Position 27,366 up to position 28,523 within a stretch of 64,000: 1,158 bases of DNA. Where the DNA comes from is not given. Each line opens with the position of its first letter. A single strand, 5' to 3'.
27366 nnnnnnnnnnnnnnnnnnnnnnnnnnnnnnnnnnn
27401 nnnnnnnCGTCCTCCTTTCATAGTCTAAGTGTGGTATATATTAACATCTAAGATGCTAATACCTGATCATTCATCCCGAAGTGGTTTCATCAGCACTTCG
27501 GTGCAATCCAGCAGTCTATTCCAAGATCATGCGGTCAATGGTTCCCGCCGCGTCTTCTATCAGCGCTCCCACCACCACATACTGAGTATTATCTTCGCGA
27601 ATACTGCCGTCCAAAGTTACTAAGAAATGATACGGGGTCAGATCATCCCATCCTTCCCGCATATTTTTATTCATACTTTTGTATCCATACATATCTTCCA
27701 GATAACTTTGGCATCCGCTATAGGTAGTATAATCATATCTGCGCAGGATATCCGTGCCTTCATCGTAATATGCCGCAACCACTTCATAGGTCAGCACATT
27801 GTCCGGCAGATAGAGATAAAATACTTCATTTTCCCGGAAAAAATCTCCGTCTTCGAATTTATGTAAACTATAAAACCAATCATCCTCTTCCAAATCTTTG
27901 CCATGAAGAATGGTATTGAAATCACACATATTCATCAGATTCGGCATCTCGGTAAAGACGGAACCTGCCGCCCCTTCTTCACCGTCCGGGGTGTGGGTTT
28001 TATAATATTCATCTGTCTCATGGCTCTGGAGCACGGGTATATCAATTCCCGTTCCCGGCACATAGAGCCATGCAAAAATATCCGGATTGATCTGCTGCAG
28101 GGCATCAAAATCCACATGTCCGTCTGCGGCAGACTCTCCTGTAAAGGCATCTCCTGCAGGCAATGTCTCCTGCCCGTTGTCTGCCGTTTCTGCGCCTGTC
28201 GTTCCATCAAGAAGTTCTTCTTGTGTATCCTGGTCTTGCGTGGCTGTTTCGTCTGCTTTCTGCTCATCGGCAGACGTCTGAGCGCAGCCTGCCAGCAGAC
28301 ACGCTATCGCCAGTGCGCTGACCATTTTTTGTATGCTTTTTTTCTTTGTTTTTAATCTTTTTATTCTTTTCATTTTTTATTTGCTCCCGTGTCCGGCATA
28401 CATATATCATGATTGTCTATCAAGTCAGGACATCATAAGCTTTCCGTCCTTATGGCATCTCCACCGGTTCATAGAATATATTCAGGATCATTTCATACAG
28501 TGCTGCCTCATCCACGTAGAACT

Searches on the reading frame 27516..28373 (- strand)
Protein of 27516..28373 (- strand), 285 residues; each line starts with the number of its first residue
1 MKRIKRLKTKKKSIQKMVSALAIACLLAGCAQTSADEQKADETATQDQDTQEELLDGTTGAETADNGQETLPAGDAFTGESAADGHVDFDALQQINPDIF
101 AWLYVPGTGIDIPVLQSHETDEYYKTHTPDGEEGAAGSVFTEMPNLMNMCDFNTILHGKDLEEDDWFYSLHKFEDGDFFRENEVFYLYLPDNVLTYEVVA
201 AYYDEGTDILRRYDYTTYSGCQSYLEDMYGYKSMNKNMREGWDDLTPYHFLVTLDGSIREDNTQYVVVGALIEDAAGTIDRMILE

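Call 5: search_protein_families(library=pfam, proteins=[window:27516-28373:-])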
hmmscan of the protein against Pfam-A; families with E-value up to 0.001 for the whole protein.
window:27516-28373:- (285 aa): 1 family
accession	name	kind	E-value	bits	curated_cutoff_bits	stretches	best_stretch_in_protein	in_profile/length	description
PF04203.18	Sortase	-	0.00049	20.3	26.6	1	103-202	1-83/125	Sortase domain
